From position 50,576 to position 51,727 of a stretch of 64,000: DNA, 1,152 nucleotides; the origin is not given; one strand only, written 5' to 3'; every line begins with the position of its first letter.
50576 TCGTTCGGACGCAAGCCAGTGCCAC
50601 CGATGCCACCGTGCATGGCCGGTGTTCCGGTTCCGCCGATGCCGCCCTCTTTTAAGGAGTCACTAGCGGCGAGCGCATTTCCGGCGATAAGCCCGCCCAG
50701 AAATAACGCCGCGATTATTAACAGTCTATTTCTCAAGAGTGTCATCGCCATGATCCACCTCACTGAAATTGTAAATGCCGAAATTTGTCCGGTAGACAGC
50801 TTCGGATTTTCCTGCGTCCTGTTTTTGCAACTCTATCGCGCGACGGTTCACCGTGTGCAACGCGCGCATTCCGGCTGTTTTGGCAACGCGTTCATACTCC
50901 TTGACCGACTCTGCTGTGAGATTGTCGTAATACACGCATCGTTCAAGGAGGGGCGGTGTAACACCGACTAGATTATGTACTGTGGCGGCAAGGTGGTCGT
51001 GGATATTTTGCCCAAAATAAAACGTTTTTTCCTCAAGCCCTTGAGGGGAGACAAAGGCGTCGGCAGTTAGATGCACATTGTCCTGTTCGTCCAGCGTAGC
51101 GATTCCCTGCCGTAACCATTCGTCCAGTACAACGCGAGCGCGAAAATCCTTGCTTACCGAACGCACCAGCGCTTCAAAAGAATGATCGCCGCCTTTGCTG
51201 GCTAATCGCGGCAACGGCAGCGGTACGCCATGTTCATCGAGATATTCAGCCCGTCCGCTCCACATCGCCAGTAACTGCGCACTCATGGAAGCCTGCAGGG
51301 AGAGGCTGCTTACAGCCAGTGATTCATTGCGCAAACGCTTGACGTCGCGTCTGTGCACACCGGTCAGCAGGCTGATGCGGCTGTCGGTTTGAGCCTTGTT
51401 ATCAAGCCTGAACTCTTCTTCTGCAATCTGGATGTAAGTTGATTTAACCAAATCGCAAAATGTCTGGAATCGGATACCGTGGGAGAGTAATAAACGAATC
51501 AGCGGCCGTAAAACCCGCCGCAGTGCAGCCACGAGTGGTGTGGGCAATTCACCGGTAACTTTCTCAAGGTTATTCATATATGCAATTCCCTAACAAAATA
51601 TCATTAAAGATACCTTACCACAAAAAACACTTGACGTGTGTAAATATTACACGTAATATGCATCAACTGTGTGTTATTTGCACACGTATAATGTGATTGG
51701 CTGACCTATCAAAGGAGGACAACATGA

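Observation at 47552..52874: Type XI secretion (Slam/DUF560)-like locus with a FecR-domain cargo, an HTH regulator and a divergent operon of four small proteins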

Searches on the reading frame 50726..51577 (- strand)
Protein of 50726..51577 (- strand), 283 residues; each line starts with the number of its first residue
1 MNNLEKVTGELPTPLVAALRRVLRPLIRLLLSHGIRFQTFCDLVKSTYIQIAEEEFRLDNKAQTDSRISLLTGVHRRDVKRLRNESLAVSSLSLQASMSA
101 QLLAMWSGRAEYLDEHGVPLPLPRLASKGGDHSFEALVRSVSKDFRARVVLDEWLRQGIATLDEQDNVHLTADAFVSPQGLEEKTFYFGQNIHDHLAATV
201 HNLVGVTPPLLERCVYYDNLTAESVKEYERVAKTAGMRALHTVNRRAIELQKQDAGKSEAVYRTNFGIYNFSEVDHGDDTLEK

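Call 3: search_protein_families(library=pfam, proteins=[window:50726-51577:-], max_evalue=0.1)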
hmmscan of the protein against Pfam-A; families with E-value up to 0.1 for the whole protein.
window:50726-51577:- (283 aa): 1 family
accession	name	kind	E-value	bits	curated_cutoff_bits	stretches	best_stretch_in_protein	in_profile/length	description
PF20112.4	DUF6502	-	1.8e-32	112.7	27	1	15-276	4-266/268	Family of unknown function (DUF6502)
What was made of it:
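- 50726..51577 (-): DUF6502 protein (283 aa), cytoplasmic. It has an HTH-like segment (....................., residues ~63-83) and an invariant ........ block. Proposed autoregulator of the operon. Pfam PF20112 at 112.7 bits (call 3).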

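Call 4: search_protein_families(library=ncbifam, proteins=[window:50726-51577:-], max_evalue=0.1)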
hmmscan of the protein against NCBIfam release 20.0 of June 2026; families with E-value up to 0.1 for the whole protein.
window:50726-51577:- (283 aa): 0 families

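Call 28: find_homologous_proteins(query=window:50726-51577:-, max_evalue=0.001)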
Query window:50726-51577:- (283 aa): 3197 proteins with E <= 0.001 among 6338 candidates; the best 120 are listed.
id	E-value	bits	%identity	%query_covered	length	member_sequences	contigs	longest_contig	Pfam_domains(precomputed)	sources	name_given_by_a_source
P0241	6.7e-183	624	100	100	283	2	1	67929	PF20112.5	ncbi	-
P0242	4.4e-168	576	93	99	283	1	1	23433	PF20112.5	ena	-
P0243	6.1e-165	565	90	99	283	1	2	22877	PF20112.5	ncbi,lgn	-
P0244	2.1e-164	564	90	99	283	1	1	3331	PF20112.5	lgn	-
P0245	2.9e-164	563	90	99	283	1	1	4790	PF20112.5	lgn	-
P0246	2.2e-163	560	90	99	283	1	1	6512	PF20112.5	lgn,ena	-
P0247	8.0e-163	558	90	99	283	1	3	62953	PF20112.5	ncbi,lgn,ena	-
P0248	9.7e-163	558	89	99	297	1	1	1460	PF20112.5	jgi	jgi:Family of unknown function (DUF6502)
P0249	1.7e-162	557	89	99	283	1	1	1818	PF20112.5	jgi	jgi:hypothetical protein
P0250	2.1e-162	557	88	99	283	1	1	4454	PF20112.5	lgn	-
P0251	5.3e-162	556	89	99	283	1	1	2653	PF20112.5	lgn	-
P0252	3.5e-161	553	89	99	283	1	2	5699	PF20112.5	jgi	jgi:hypothetical protein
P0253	5.9e-161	552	89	99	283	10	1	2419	PF20112.5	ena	-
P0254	6.7e-160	549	88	100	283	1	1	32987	PF20112.5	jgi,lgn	jgi:hypothetical protein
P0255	7.2e-160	549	88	99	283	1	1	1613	PF20112.5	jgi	jgi:hypothetical protein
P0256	9.4e-160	548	86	100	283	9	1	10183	PF20112.5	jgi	jgi:Family of unknown function (DUF6502)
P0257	6.1e-159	546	88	99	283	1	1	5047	PF20112.5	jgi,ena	jgi:hypothetical protein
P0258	7.3e-158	542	88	99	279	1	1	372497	PF20112.5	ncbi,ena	-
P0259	1.1e-157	542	86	100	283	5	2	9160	PF20112.5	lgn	-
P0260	1.4e-157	541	86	99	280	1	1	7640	PF20112.5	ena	-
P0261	1.9e-157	541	86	99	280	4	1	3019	PF20112.5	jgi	jgi:hypothetical protein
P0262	1.9e-157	541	85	99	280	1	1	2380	PF20112.5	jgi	jgi:hypothetical protein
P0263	4.3e-157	540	86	99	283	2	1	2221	PF20112.5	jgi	jgi:hypothetical protein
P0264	6.6e-157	539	86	99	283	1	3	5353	PF20112.5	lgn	-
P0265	1.2e-156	538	86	99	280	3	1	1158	PF20112.5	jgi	jgi:hypothetical protein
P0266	1.8e-156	538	86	99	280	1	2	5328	PF20112.5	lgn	-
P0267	2.5e-156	537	85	99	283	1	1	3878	PF20112.5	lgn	-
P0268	3.0e-156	537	86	99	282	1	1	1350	PF20112.5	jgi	jgi:hypothetical protein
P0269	2.1e-155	534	85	99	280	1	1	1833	PF20112.5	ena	-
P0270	2.9e-155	534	85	99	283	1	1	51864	PF20112.5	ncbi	-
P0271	3.3e-155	533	85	99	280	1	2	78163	PF20112.5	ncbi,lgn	-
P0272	5.9e-155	533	86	99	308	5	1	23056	PF20112.5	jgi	jgi:hypothetical protein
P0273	1.7e-154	531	85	99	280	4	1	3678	PF20112.5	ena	-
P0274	1.7e-154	531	84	99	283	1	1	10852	PF20112.5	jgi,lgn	jgi:hypothetical protein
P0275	1.8e-154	531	85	99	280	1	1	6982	PF20112.5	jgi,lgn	jgi:hypothetical protein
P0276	2.4e-154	531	84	99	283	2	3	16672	PF20112.5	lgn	-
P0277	2.5e-154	531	85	99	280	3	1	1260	PF20112.5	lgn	-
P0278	2.7e-154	530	85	99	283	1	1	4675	PF20112.5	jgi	-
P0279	2.8e-154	530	85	99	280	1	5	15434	PF20112.5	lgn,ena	-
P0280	3.2e-154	530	85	99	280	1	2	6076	PF20112.5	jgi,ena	-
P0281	4.8e-154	530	83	99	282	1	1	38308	PF20112.5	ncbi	-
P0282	1.2e-153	528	85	99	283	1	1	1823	PF20112.5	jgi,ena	-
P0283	1.5e-153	528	85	100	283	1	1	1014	PF20112.5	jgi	jgi:hypothetical protein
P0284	1.6e-153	528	84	99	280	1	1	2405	PF20112.5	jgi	-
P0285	7.6e-153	526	83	100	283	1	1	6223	PF20112.5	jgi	jgi:hypothetical protein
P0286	1.3e-152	525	85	99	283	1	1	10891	PF20112.5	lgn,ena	-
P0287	2.1e-151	521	83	99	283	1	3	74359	PF20112.5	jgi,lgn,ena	-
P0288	2.9e-151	521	84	99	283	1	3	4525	PF20112.5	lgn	-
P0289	4.5e-151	520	83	99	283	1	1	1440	PF20112.5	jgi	jgi:hypothetical protein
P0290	1.2e-150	519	81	99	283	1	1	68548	PF20112.5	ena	-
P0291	1.2e-150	518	84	99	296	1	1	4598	PF20112.5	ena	-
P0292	4.2e-150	517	83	99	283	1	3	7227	PF20112.5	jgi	jgi:hypothetical protein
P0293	4.7e-150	517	84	98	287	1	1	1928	PF20112.5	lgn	-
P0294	4.8e-150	517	84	99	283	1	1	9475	PF20112.5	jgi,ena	-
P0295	8.0e-150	516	84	99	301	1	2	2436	PF20112.5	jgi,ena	jgi:hypothetical protein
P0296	3.0e-149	514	81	99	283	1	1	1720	PF20112.5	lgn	-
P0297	3.7e-149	514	80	100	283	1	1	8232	PF20112.5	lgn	-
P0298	7.5e-149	513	81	100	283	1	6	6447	PF20112.5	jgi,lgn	jgi:hypothetical protein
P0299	7.0e-148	509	81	99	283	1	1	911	PF20112.5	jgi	-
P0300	9.8e-148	509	82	99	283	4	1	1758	PF20112.5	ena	-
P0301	1.3e-147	509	82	99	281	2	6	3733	PF20112.5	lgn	-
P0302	1.3e-146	505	78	100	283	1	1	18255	PF20112.5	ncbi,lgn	ncbi:MAG: DUF6502 family protein [Gallionella sp.]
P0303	5.9e-146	503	79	99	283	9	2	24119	PF20112.5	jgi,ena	-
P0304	1.4e-144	499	81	95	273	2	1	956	PF20112.5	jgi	-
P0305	2.9e-144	498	77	100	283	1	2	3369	PF20112.5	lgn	-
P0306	4.4e-143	494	77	100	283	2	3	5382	PF20112.5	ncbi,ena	-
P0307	5.8e-143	493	87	88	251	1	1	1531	PF20112.5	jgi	jgi:hypothetical protein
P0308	6.5e-143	493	80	99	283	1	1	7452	PF20112.5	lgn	-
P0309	2.3e-142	491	79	99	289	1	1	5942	PF20112.5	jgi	jgi:hypothetical protein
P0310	9.6e-141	486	79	99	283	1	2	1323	PF20112.5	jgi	jgi:hypothetical protein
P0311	6.2e-140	483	76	100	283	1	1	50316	PF20112.5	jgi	jgi:hypothetical protein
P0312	5.9e-139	480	77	100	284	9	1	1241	PF20112.5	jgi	jgi:hypothetical protein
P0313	2.0e-138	478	76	100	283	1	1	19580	PF20112.5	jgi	jgi:hypothetical protein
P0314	1.9e-137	475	75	99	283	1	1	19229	PF20112.5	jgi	jgi:Family of unknown function (DUF6502)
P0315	2.2e-136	472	76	99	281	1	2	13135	PF20112.5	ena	-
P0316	2.5e-136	472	77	96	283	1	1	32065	PF20112.5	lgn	-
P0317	4.9e-136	471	77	97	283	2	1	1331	PF20112.5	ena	-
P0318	2.3e-135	468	75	99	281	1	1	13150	PF20112.5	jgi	jgi:hypothetical protein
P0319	1.1e-134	466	74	98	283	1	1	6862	PF20112.5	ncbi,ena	-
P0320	6.2e-134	464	78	94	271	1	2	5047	PF20112.5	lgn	-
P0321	1.4e-133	463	73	99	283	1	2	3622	PF20112.5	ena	-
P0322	1.5e-133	462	72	100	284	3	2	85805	PF20112.5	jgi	-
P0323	2.4e-133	462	76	94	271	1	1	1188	PF20112.5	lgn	-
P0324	8.2e-133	460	77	94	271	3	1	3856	PF20112.5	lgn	-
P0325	3.8e-131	455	76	87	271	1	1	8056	PF20112.5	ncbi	-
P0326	4.7e-130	451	71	99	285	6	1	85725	PF20112.5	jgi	-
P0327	1.6e-128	446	74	96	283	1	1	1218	PF20112.5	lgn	-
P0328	1.7e-128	446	73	96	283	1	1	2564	PF20112.5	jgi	jgi:hypothetical protein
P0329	4.4e-128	445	72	99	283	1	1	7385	PF20112.5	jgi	jgi:hypothetical protein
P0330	2.0e-127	442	70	99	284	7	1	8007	PF20112.5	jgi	jgi:hypothetical protein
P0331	8.6e-127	440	72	99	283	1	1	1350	PF20112.5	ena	-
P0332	1.2e-126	440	72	99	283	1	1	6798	PF20112.5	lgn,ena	-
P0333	9.5e-125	434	69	97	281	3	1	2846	PF20112.5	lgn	-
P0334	1.2e-124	433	68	100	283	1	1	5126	PF20112.5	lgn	-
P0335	9.8e-123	427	79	88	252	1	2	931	PF20112.5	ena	-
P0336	2.0e-121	423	67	99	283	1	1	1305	PF20112.5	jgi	-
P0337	1.4e-120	420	65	99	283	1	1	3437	PF20112.5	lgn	-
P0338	2.4e-120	419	66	99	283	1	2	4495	PF20112.5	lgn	-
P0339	5.4e-120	418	66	99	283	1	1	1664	PF20112.5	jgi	jgi:hypothetical protein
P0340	9.5e-120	417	66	99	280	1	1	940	PF20112.5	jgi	jgi:Family of unknown function (DUF6502)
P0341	1.9e-119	416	66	100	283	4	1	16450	PF20112.5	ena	-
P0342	1.9e-119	416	66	99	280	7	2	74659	PF20112.5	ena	-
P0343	4.2e-119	415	66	99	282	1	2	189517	PF20112.5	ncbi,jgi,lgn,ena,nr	ncbi:MAG: hypothetical protein KGZ83_12690 [Sulfuricella sp.]|nr:hypothetical protein [Sulfuricella 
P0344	8.9e-119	414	65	99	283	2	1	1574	PF20112.5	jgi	-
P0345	1.1e-118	414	66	99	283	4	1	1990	PF20112.5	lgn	-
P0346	1.3e-118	414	67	99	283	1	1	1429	PF20112.5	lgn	-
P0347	1.6e-118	413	67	95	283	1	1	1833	PF20112.5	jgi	-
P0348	1.7e-118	413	67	99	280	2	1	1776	PF20112.5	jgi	jgi:hypothetical protein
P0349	1.7e-118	413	66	99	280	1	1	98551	PF20112.5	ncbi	-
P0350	1.7e-118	413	66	99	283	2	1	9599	PF20112.5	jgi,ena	-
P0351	2.5e-118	413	66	99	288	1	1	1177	PF20112.5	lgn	-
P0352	2.8e-118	412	66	99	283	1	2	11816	PF20112.5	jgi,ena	jgi:hypothetical protein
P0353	2.9e-118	412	66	99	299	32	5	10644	PF20112.5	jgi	jgi:uncharacterized protein with GYD domain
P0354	3.8e-118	412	66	99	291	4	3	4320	PF20112.5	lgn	-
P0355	4.9e-118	412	66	99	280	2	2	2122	PF20112.5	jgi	jgi:HPt (histidine-containing phosphotransfer) domain-containing protein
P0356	5.3e-118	412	67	96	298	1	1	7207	PF20112.5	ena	-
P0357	6.3e-118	411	66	99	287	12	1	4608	PF20112.5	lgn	-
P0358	6.6e-118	411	66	99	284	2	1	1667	PF20112.5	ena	-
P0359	6.7e-118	411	65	99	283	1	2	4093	PF20112.5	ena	-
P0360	7.3e-118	411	66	99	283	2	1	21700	PF20112.5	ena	-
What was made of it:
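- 50726..51577 (-): It is the most conserved of the three genes (call 28).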

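Call 42: find_related_loci(query=A3, collection=genome_contigs, flank=8000)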
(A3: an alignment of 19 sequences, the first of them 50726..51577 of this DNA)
Query A3 (283 aa) in genome_contigs; peptide patterns used: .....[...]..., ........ (x = any residue, [..] = any of these).
98 stretches matched a pattern; 61 encode a relative of the query (tblastn E <= 1e-3); 61 distinct loci.
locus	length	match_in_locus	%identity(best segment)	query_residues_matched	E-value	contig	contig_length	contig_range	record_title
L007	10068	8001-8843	90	1-281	2e-175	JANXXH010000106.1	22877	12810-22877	MAG: Gallionella sp. isolate GL140_2_metabat_417 GL140_2_k141_3392108, whole genome shotgun sequence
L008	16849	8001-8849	87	1-283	5e-168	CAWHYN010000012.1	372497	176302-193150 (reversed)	MAG: uncultured beta proteobacterium isolate MFD01476.bin.1.209 genome assembly, contig: contig_20770, whole genome shot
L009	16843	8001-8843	85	1-281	1e-165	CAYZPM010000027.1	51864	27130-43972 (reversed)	MAG TPA_asm: uncultured Gallionellaceae bacterium isolate binchicken_co162_43 genome assembly, contig: NODE_1057_length_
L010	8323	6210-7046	84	1-279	2e-163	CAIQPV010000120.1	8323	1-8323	MAG: uncultured Nitrosomonadales bacterium isolate AlinenLipids_bin-3794 genome assembly, contig: bin-3794:120/715, whol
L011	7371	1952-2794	90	1-281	1e-162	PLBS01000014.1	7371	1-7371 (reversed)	MAG: Gallionella sp. isolate palsa_995 73.20111000_P3M.48_contig_2776, whole genome shotgun sequence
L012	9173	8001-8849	78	1-283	7e-157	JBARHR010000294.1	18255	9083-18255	MAG: Gallionella sp. isolate MFD06487_ilm_asm_bin4 k127_14359, whole genome shotgun sequence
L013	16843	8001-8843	83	1-281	1e-150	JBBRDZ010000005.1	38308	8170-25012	MAG: Burkholderiales bacterium isolate Co_metawrap_2479 Cmw_2479_k141_15555844_length_38308_cov_9.0000, whole genome sho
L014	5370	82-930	77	1-283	3e-145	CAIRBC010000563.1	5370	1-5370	MAG: uncultured Nitrosomonadales bacterium isolate Kiruna2_bin-1694 genome assembly, contig: bin-1694:563/600, whole gen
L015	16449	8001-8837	66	1-280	5e-129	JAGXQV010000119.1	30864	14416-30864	MAG: Sulfuricella sp. isolate CROMO_A_6 c_000000564672, whole genome shotgun sequence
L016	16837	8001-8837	64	1-279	3e-124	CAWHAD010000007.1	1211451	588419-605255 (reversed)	MAG: uncultured beta proteobacterium isolate MFD01299.bin.2.38 genome assembly, contig: contig_22530, whole genome shotg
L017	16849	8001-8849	62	1-283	2e-120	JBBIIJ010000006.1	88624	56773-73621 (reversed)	MAG: Sideroxydans sp. isolate EPF170215_bin_136 NODE_175_length_88624_cov_1.73992, whole genome shotgun sequence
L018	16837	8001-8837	65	1-279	1e-119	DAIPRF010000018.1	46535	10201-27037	MAG TPA_asm: Gallionellaceae bacterium isolate CTOTU41435 NODE_446_length_46535_cov_27.830422, whole genome shotgun sequ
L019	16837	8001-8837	65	1-279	8e-119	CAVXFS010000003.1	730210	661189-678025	MAG: uncultured beta proteobacterium isolate MFD02416.bin.2.165 genome assembly, contig: contig_2652, whole genome shotg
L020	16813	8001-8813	65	7-278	3e-118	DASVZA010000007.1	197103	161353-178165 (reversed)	MAG TPA_asm: Parasulfuritortus sp. isolate SMAG_U2616 k141_894486, whole genome shotgun sequence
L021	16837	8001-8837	66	1-279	2e-117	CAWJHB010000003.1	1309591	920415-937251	MAG: uncultured beta proteobacterium isolate MFD01231.bin.1.33 genome assembly, contig: contig_16003, whole genome shotg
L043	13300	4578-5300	62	32-272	1e-105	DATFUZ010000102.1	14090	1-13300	MAG TPA_asm: Gallionellaceae bacterium isolate SMAG_U9450 k141_151333, whole genome shotgun sequence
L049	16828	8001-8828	49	12-282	4e-81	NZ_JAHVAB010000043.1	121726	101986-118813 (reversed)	MAG: Hydrogenophaga sp. isolate Con.Enr.2020-2 k141_1886, whole genome shotgun sequence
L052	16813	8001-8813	46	15-279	6e-75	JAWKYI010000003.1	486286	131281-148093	MAG: Burkholderiaceae bacterium isolate ABC1.25 ABC1.25.fa-3, whole genome shotgun sequence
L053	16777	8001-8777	50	14-272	4e-73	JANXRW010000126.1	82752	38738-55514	MAG: Betaproteobacteria bacterium isolate 336R_metabat_354 336R_k141_65858, whole genome shotgun sequence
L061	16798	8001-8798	40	3-269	5e-61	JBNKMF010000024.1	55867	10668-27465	MAG: Gammaproteobacteria bacterium isolate H1.bin.24.strict NODE_24_length_55867_cov_137.897491, whole genome shotgun se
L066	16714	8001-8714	40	34-273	1e-48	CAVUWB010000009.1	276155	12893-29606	MAG: uncultured proteobacterium isolate MFD04540.bin.2.92 genome assembly, contig: contig_6501, whole genome shotgun seq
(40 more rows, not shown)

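Call 43: search_solved_structures(query=A3, max_evalue=10, show_alignments=2)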
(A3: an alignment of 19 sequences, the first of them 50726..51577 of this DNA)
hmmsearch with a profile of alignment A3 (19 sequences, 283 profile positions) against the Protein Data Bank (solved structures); distinct sequences matched with E-value up to 10: 12.
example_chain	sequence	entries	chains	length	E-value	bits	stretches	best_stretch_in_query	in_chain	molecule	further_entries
5cwb_A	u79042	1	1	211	0.035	16.7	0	7-53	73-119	Designed helical repeat protein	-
6vfi_A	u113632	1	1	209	0.045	16.3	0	8-54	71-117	O43_dn18A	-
7mwr_B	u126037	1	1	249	0.057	16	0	7-53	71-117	LHD101B4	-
5ty7_A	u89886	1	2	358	0.76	12.3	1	160-249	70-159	Penicillin-binding protein 4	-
5tw8_A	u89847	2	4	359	0.76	12.3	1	160-249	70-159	Penicillin-binding protein 4 | Penicillin binding protein 4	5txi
6c39_A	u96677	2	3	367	0.79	12.2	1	160-249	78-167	Serine-type D-Ala-D-Ala carboxypeptidase | Penicillin-binding protein 4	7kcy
6dz8_A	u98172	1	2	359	0.8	12.2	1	160-249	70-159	Penicillin-binding protein 4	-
1tvf_A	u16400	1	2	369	0.8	12.2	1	160-249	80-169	penicillin binding protein 4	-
7kcv_A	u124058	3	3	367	0.83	12.2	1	160-249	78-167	Penicillin-binding protein 4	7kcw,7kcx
3hum_A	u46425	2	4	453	1.1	11.7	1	160-249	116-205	Penicillin-binding protein 4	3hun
8cwy_A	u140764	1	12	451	2.2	10.7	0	7-53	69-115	T32-15-1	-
8cws_A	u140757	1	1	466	3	10.3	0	7-53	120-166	F4132-2 Chain A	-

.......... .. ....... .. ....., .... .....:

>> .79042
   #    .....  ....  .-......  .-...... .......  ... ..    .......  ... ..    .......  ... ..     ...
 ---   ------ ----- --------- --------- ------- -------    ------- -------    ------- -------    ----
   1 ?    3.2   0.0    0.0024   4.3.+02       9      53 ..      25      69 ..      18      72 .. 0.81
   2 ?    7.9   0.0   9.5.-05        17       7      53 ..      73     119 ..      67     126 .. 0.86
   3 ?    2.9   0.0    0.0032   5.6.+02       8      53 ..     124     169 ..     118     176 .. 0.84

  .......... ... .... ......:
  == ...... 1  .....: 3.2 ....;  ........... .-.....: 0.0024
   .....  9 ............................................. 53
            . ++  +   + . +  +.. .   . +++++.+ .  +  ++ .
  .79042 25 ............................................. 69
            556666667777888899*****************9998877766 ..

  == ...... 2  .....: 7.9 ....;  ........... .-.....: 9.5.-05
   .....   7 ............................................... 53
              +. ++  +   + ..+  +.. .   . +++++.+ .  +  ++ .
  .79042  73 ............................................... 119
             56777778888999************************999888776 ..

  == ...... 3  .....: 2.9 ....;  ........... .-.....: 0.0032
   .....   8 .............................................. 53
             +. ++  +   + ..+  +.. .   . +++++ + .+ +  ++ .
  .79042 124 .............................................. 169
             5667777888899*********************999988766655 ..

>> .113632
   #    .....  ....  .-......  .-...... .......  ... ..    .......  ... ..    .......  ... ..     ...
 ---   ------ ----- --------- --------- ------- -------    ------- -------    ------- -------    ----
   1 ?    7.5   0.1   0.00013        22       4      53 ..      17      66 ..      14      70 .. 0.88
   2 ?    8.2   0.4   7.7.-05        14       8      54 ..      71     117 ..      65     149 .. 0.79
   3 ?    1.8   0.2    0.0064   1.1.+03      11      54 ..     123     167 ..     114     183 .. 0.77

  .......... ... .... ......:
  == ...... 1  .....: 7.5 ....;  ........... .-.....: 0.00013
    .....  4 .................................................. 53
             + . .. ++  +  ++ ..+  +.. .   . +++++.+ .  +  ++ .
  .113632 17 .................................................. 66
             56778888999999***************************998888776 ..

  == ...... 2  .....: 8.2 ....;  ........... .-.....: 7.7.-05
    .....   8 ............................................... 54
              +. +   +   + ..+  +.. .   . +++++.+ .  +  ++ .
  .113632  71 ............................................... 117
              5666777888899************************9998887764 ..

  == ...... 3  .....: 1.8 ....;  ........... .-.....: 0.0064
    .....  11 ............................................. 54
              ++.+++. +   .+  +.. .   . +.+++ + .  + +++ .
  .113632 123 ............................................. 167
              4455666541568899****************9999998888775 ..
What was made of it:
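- Tried and rejected: Nothing meaningful was found (call 43).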
